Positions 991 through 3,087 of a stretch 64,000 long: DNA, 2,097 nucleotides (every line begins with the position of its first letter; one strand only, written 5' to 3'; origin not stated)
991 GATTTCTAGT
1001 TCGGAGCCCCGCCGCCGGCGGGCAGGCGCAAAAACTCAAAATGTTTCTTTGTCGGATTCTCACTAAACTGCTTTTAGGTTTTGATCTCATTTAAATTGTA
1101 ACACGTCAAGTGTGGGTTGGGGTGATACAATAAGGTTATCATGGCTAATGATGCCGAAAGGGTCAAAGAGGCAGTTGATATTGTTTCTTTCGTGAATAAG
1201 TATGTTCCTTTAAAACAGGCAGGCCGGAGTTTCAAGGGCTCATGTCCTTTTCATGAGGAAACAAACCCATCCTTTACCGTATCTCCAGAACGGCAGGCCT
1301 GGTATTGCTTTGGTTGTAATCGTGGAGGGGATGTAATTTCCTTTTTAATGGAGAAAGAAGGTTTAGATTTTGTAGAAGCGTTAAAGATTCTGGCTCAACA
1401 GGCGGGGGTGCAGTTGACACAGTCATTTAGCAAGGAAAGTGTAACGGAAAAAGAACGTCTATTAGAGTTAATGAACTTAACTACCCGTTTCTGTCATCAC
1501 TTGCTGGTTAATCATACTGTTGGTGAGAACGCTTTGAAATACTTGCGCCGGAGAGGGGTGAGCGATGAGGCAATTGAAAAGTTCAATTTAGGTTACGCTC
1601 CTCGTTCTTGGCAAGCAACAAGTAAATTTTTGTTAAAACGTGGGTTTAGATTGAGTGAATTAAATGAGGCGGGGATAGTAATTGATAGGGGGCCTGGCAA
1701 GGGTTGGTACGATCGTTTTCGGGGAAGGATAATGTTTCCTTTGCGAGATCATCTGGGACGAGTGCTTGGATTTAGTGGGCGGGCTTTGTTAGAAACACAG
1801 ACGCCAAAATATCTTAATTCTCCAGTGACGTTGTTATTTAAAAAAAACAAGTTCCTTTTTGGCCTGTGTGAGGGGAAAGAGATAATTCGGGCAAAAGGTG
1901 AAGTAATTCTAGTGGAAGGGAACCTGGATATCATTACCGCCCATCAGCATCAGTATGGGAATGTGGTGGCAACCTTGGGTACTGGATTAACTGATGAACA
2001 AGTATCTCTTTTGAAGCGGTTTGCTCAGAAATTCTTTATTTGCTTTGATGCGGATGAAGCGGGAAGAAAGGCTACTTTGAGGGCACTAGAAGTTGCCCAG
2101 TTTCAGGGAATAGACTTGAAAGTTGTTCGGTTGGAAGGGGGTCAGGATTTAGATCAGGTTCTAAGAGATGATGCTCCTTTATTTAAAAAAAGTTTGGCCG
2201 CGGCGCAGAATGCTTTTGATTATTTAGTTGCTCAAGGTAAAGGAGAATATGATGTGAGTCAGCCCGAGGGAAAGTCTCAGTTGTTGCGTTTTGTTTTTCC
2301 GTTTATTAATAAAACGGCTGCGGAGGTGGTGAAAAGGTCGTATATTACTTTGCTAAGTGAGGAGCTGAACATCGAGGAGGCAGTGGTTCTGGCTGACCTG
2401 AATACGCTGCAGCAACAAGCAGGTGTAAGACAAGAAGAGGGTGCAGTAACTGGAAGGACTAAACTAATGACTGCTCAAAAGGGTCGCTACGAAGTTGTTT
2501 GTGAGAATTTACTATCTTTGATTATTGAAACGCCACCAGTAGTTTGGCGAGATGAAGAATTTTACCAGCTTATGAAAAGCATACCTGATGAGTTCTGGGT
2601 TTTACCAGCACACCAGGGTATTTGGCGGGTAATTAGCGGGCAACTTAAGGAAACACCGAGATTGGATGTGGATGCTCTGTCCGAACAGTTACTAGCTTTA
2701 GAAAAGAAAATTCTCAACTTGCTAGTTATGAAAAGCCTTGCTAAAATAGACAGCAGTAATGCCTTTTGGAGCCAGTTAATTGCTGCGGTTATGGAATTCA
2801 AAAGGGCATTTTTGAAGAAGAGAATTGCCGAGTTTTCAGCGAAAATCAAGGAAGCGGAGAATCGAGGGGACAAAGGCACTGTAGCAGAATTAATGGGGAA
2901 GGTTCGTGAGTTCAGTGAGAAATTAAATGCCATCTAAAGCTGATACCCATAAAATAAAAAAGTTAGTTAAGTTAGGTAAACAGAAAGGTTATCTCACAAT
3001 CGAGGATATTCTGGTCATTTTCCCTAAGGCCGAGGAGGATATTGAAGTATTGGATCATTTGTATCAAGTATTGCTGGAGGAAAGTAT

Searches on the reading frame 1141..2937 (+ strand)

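Call 8: search_protein_families(library=pfam, proteins=[window:1141-2937:+], max_evalue=0.00001)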
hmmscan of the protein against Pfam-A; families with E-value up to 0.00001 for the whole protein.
window:1141-2937:+ (598 aa): 6 families
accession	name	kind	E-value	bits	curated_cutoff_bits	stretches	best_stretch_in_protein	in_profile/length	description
PF08275.17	DNAG_N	-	1.7e-38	132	26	1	120-244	3-126/128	DNA primase catalytic core, N-terminal domain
PF01807.25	Zn_ribbon_DnaG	-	7.2e-34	116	24.9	1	5-94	6-95/98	CHC2 zinc finger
PF13155.12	Toprim_2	-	1.7e-20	73.6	22.1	1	256-341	1-88/88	Toprim-like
PF13662.12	Toprim_4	-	2.4e-16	60.2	25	1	253-329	1-84/85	Toprim domain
PF01751.28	Toprim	-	2.4e-13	50.5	23.1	1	254-324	1-89/96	Toprim domain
PF10410.14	DnaB_bind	-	1.2e-09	38.8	20.6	1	359-413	1-55/56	DnaB-helicase binding domain of primase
